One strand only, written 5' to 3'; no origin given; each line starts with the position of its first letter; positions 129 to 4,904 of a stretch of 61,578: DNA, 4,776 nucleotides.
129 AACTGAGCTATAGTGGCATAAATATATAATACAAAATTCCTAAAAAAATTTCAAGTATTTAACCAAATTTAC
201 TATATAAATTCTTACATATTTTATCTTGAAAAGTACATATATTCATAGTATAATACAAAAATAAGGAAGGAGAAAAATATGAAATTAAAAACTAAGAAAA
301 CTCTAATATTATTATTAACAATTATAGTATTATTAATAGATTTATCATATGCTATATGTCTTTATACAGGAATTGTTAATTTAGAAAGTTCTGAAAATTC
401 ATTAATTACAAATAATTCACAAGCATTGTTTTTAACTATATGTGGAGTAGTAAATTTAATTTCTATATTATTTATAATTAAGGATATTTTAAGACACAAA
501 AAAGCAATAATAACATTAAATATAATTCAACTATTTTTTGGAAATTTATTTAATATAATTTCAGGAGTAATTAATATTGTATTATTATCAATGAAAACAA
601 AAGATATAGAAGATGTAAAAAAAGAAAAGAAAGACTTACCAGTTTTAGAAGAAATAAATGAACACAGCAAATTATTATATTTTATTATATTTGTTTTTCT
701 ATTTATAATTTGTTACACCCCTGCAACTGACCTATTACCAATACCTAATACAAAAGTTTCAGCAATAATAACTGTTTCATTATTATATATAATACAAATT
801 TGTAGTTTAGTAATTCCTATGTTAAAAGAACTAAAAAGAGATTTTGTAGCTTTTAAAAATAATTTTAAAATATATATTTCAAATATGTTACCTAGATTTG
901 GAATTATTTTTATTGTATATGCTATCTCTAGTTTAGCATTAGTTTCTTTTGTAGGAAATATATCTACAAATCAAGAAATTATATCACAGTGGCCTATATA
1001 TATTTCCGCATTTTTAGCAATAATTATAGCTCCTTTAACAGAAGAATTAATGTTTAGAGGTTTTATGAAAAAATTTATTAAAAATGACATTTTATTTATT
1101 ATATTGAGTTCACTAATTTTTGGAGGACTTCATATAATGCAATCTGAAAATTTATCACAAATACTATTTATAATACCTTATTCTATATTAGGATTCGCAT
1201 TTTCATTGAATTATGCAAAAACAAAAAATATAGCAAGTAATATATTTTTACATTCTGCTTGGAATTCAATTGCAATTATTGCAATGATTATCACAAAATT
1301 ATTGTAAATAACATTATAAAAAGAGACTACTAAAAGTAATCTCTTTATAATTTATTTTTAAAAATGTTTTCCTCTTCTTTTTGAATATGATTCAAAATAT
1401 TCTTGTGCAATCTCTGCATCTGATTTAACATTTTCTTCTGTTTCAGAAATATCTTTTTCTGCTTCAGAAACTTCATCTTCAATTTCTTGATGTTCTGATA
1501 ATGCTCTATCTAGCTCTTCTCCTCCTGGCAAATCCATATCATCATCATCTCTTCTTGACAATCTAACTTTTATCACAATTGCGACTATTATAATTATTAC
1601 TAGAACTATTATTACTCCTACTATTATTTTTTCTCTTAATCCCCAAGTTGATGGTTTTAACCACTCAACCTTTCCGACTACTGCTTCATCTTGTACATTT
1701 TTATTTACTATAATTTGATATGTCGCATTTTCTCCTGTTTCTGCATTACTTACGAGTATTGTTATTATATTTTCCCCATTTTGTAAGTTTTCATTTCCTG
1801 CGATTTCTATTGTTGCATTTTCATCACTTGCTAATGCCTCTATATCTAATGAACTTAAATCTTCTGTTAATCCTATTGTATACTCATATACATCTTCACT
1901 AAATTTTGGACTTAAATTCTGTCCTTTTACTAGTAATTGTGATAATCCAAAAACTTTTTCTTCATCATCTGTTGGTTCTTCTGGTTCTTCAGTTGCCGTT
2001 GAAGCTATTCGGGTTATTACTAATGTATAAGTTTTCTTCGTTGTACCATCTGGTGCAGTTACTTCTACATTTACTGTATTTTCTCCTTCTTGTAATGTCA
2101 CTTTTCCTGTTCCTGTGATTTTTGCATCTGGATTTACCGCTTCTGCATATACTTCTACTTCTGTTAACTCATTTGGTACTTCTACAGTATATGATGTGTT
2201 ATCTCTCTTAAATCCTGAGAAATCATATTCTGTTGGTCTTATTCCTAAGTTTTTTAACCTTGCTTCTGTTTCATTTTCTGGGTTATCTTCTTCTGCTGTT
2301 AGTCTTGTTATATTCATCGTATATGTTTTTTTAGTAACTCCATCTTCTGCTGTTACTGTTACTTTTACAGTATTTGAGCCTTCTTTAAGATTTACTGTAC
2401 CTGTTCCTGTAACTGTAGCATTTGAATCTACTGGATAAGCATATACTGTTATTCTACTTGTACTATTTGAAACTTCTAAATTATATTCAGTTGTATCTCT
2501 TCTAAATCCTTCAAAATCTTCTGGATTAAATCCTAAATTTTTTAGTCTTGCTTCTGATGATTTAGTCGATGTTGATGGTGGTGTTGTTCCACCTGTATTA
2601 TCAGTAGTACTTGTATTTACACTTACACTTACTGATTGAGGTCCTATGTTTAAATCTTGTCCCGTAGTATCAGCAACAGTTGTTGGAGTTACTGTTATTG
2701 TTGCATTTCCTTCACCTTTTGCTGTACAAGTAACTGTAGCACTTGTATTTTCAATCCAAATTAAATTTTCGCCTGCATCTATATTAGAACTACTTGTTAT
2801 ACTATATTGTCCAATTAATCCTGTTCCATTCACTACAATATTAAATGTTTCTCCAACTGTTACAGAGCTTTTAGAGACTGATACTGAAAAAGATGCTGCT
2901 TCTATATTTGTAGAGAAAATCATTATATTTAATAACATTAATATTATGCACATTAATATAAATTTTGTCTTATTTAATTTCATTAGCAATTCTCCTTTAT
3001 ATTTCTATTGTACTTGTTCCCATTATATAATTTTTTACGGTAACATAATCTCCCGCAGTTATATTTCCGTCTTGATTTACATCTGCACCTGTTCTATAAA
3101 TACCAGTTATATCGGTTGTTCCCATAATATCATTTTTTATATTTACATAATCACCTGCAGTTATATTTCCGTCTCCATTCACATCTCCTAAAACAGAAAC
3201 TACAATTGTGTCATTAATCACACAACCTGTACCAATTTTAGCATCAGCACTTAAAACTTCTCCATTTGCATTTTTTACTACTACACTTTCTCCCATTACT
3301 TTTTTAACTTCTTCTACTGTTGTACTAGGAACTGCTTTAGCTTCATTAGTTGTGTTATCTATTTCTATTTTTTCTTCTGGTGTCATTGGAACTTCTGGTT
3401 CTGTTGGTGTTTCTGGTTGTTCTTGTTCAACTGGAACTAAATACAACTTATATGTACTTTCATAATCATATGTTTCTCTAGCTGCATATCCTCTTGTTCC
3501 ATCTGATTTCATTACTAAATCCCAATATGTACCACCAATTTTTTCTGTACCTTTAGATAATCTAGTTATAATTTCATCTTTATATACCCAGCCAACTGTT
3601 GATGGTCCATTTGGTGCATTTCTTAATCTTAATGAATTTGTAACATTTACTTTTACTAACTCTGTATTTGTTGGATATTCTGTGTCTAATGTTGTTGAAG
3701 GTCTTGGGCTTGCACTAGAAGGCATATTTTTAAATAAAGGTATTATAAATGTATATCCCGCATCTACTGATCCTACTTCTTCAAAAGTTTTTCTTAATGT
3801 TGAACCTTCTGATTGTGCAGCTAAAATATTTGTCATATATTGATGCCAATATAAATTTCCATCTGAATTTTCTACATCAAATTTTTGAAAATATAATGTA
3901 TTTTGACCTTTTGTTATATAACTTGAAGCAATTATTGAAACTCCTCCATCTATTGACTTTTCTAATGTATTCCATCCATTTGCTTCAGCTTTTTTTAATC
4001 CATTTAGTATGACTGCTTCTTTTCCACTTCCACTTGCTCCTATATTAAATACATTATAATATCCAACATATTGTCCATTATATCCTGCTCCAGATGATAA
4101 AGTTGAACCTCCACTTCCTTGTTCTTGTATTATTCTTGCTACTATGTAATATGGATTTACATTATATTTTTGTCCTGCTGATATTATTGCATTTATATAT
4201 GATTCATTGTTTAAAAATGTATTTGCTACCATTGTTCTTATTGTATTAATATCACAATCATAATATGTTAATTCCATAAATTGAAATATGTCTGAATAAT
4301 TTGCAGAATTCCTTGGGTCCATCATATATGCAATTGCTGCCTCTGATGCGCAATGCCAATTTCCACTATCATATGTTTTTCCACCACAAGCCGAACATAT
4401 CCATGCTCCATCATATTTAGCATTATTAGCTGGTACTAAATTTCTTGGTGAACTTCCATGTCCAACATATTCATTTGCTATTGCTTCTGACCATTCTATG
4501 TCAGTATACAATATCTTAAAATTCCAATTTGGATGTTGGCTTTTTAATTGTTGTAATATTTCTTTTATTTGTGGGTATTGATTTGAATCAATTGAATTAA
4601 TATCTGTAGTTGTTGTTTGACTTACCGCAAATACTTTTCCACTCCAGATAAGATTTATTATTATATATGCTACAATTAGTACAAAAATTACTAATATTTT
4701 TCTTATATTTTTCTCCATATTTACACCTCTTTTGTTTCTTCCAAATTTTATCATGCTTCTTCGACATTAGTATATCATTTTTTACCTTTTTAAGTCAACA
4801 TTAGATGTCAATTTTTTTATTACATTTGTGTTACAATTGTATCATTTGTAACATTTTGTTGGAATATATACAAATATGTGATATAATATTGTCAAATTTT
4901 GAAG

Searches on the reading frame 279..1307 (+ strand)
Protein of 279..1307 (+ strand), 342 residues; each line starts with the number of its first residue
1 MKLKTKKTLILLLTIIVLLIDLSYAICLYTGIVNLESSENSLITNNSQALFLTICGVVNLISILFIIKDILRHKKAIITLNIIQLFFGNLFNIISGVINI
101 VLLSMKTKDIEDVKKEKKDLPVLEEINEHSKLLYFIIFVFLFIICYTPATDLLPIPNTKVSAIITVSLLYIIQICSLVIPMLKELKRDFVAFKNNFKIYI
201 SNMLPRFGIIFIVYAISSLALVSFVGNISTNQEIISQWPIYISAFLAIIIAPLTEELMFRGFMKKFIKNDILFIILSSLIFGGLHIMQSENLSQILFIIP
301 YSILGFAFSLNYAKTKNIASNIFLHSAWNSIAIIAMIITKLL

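Call 56: search_protein_families(library=pfam, proteins=[window:279-1307:+], max_evalue=0.00001)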
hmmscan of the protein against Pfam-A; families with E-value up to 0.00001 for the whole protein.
window:279-1307:+ (342 aa): 1 family
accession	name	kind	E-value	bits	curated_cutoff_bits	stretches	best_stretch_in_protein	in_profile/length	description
PF02517.21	Rce1-like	-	1.3e-17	64.3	22.4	1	240-330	4-92/93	Type II CAAX prenyl endopeptidase Rce1-like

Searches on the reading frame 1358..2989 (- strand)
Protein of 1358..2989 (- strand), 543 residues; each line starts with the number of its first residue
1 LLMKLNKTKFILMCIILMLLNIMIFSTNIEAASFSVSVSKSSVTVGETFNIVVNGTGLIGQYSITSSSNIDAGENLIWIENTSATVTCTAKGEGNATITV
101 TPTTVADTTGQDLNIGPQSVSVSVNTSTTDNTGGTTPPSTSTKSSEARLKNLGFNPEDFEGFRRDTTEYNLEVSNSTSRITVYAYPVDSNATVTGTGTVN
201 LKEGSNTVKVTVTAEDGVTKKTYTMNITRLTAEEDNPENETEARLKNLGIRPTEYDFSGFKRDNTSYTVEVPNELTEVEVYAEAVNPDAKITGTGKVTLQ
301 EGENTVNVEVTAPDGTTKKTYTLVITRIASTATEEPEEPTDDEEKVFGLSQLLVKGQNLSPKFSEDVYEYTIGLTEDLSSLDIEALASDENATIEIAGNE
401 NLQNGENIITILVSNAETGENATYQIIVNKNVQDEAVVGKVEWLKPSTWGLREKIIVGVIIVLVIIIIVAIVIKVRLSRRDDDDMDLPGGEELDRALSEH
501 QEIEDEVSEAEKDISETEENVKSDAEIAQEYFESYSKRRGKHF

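Call 56: search_protein_families(library=pfam, proteins=[window:1358-2989:-], max_evalue=0.00001)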
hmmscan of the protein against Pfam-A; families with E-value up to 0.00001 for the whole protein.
window:1358-2989:- (543 aa): 2 families
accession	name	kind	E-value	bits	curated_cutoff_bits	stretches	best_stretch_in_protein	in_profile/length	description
PF12733.13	Cadherin-like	-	5.3e-34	117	24.2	3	149-229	1-88/89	Cadherin-like beta sandwich domain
PF16410.10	DUF5018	-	3e-07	30.1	38.2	0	175-227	162-213/352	Domain of unknown function (DUF5018)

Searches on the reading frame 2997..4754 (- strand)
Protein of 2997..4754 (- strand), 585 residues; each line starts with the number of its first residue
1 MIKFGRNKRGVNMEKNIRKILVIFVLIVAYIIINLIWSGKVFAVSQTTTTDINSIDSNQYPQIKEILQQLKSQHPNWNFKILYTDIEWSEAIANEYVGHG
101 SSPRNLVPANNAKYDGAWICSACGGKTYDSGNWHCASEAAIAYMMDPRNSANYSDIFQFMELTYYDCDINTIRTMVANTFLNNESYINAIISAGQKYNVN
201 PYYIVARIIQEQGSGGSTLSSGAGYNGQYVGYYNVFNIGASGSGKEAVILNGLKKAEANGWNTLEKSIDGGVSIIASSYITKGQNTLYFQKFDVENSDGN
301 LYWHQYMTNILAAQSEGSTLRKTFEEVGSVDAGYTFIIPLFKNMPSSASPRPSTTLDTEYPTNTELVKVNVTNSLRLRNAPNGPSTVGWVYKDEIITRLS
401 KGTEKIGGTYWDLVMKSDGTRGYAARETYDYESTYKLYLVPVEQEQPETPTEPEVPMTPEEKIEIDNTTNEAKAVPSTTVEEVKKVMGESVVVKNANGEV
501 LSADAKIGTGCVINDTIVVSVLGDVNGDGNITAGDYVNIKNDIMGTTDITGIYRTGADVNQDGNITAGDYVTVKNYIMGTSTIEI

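Call 56: search_protein_families(library=pfam, proteins=[window:2997-4754:-], max_evalue=0.00001)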
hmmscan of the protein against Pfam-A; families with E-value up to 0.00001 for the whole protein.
window:2997-4754:- (585 aa): 1 family
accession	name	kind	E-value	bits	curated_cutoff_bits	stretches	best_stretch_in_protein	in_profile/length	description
PF00404.24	Dockerin_1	-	6.5e-14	52.3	22.9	1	522-577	1-56/57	Dockerin type I domain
